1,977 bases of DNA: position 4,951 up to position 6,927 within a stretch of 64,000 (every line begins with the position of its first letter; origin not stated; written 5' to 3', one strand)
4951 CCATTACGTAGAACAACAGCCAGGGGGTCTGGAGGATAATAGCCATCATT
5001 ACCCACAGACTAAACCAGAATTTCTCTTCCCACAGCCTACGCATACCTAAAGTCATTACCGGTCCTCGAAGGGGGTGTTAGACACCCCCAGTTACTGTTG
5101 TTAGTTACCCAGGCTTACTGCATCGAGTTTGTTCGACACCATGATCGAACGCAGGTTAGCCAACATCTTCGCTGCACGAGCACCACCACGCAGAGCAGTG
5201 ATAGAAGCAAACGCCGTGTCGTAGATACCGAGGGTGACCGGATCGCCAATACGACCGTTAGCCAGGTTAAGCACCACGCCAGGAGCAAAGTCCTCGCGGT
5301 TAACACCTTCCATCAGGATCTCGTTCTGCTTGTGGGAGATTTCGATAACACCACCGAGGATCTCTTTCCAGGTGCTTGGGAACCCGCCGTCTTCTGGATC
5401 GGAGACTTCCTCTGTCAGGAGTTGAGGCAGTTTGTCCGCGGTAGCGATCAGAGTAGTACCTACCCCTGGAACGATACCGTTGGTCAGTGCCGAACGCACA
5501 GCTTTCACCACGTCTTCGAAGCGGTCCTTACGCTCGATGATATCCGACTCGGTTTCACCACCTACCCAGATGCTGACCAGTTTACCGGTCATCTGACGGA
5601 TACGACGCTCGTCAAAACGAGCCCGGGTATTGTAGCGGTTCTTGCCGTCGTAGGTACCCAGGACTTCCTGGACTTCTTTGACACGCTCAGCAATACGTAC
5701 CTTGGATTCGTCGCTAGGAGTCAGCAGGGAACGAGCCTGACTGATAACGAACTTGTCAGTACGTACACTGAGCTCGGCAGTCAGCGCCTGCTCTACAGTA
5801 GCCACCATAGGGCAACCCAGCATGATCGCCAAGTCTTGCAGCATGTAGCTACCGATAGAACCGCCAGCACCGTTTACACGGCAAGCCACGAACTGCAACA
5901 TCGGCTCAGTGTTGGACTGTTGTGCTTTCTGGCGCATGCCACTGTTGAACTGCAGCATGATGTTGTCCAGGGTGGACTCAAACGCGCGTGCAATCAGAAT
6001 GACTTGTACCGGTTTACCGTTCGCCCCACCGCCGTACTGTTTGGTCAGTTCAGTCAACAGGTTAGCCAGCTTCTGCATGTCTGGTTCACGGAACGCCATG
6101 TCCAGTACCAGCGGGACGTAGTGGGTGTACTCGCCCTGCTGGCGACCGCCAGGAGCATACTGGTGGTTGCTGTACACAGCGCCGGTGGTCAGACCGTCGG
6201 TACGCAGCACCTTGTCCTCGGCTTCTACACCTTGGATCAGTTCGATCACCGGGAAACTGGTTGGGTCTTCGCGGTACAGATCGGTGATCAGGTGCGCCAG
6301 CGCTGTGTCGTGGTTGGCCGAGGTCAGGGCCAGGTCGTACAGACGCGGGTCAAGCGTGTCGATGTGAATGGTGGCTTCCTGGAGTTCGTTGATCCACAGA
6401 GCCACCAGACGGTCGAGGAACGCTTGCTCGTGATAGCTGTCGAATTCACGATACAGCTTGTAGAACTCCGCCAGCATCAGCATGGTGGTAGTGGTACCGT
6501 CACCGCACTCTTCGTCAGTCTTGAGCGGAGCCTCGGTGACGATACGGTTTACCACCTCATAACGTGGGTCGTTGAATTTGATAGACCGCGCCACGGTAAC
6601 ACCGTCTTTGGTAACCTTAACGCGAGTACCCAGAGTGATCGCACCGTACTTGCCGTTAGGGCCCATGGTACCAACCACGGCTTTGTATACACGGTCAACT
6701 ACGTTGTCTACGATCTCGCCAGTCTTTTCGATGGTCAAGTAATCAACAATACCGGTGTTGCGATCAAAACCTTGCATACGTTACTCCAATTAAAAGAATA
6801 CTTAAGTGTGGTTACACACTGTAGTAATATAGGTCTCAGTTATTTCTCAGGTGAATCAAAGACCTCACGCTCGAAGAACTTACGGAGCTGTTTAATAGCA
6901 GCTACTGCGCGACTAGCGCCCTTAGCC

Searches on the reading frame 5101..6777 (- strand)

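Call 9: search_protein_families(library=phrogs, proteins=[window:5101-6777:-], max_evalue=0.001)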
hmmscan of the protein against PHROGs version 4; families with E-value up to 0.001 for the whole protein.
window:5101-6777:- (558 aa): 1 family
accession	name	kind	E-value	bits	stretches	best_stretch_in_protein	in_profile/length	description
phrog_5725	-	other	2.3e-101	341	1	15-553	9-538/540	chaperonin groEL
